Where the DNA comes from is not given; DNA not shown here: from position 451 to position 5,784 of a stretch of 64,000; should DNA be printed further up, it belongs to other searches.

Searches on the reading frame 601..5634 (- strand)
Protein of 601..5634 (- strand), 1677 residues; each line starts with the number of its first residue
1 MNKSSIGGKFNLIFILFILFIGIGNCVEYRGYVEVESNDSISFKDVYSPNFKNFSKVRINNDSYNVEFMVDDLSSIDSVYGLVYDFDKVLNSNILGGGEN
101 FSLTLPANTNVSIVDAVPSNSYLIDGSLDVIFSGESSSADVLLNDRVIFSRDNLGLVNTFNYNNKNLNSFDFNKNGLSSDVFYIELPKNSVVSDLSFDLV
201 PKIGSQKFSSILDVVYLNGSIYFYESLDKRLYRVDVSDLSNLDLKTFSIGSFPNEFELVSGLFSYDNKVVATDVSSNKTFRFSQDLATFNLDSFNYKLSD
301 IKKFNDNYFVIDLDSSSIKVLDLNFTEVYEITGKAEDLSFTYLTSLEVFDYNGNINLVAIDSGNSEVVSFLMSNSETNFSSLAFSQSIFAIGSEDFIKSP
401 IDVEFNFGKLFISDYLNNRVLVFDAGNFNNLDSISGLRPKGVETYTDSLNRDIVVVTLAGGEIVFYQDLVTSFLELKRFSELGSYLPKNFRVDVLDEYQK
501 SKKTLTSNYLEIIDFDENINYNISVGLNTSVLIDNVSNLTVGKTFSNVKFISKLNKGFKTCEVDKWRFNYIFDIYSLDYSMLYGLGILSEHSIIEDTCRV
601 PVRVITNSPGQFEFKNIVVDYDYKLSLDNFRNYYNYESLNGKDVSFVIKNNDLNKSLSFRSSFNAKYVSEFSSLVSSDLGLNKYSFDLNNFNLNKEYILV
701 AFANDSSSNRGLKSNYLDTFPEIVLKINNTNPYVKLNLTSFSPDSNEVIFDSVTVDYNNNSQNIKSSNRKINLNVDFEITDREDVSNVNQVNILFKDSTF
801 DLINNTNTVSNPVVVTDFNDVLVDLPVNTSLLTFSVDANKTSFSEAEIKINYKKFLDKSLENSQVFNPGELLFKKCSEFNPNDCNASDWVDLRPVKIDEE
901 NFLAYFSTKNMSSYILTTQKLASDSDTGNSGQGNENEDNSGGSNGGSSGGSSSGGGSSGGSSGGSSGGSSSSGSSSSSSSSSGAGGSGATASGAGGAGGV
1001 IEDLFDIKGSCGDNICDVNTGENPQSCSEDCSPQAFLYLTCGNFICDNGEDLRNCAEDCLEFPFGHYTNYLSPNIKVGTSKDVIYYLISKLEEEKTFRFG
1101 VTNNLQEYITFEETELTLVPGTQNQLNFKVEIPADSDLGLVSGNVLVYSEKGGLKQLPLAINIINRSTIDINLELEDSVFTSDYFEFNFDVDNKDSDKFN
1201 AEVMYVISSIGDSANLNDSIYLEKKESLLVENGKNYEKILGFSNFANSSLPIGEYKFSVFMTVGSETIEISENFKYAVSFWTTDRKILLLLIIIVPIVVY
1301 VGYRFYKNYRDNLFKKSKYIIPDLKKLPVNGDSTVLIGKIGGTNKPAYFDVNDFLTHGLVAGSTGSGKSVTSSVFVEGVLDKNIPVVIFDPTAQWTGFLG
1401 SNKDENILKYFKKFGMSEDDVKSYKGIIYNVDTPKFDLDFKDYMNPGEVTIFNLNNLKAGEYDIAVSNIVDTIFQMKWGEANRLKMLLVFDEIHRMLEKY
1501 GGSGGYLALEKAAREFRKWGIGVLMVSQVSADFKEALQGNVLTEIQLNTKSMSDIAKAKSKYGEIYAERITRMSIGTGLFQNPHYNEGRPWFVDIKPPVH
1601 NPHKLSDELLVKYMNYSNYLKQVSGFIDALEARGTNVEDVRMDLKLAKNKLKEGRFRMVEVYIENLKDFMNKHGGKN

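Call 26: search_protein_families(library=pfam, proteins=[window:601-5634:-], max_evalue=0.01)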
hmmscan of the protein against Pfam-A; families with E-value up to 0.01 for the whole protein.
window:601-5634:- (1677 aa): 5 families
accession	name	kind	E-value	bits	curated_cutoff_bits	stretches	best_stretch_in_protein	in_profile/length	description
PF01935.23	DUF87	-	2.2e-11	44.8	23.2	1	1337-1399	3-68/220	Helicase HerA, central domain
PF05872.18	HerA_C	-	1.1e-07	31.3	22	1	1354-1431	20-98/502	Helicase HerA-like C-terminal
PF01580.24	FtsK_SpoIIIE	-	2.6e-05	24.2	24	1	1334-1379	19-63/221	FtsK/SpoIIIE family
PF04851.21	ResIII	-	0.0055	17.1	22.5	0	1356-1498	24-139/164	Type III restriction enzyme, res subunit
PF06030.18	WxLIP_PGBD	-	0.006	17.1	27.3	0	1084-1146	60-118/121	WxL Interacting Protein, peptidoglycan binding domain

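Call 58: search_protein_families(library=padloc, proteins=[window:601-5634:-], max_evalue=0.01)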
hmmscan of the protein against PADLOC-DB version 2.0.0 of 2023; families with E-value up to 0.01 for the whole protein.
window:601-5634:- (1677 aa): 9 families
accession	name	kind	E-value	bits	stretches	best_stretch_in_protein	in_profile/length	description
PDLC04105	HerA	-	8.6e-14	49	2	1446-1537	378-476/576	-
PDLC04140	mad8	-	1.6e-09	35.7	1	1335-1553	4-257/314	mads_8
PDLC04103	HerA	-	1.9e-05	21.2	1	1354-1396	171-213/579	-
PDLC04106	HerA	-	0.00019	18.1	0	1342-1381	161-201/667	-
PDLC01055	HerA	-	0.00039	17.4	0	1439-1537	374-471/532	Type III coevolved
PDLC04107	HerA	-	0.00067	16.8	1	1344-1429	157-242/306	-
PDLC04100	HerA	-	0.0012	15.7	0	1477-1536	432-495/580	-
PDLC04099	HerA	-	0.0058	14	0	1346-1390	159-205/214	-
PDLC04098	HerA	-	0.0062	13.1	0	1448-1533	485-583/686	-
